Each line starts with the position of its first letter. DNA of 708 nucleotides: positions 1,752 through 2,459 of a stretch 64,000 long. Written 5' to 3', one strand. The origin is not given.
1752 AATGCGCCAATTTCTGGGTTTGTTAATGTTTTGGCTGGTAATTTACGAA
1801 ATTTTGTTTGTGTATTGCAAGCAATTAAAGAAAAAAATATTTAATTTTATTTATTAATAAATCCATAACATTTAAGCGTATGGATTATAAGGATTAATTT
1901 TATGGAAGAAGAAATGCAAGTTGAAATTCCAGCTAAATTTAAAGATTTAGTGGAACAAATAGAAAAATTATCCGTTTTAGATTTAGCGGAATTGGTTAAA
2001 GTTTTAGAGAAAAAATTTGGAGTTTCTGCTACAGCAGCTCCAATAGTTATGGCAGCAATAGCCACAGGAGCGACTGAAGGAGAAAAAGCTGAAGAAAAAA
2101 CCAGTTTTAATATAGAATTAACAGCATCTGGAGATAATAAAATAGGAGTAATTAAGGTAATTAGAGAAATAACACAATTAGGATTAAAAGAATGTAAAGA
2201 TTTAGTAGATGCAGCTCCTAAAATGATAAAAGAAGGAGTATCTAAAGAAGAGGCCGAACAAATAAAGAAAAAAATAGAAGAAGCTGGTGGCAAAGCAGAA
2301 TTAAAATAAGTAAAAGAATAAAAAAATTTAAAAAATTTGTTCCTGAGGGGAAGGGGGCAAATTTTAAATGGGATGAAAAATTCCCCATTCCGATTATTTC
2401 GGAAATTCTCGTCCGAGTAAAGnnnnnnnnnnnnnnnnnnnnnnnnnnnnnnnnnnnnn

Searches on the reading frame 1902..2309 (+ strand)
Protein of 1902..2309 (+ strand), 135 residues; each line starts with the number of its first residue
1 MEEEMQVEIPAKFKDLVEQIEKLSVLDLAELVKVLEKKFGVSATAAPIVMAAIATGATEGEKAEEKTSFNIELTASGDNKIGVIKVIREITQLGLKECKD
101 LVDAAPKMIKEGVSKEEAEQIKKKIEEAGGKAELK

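Call 89: find_encoding_contigs(protein=window:1902-2309:+, flank=10000, max_places=10)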
Protein window:1902-2309:+ (135 aa): 4 contigs read that carry it; 1 place shown.
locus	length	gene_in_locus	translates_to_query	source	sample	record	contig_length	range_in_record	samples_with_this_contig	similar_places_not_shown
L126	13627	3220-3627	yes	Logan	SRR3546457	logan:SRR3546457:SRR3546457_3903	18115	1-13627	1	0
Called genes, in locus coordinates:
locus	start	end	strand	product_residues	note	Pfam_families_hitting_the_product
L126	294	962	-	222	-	PF00679:EFG_C, PF06421:LepA_C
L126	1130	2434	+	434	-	PF08245:Mur_ligase_M, PF02875:Mur_ligase_C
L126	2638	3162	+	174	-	PF00466:Ribosomal_L10, PF27436:RL10_C (faint)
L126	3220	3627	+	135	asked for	PF16320:Ribosomal_L12_N, PF00542:Ribosomal_L12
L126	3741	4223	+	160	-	-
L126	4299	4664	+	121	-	PF13521:AAA_28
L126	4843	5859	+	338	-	PF00586:AIRS, PF02769:AIRS_C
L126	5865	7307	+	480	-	PF00206:Lyase_1, PF08328:ASL_C (weak)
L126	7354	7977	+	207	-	PF01259:SAICAR_synt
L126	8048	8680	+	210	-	PF01259:SAICAR_synt (weak), PF00731:AIRC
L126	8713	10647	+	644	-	PF12564:TypeIII_RM_meth, PF01555:N6_N4_Mtase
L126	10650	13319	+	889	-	PF00270:DEAD (weak), PF04851:ResIII, PF27159:HI_1054_N, PF27365:HI_1054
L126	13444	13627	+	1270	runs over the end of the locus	PF18076:FGAR-AT_N, PF18072:FGAR-AT_linker, PF02769:AIRS_C, PF22689:FGAR-AT_PurM_N-like, PF02769:AIRS_C, PF13507:GATase_5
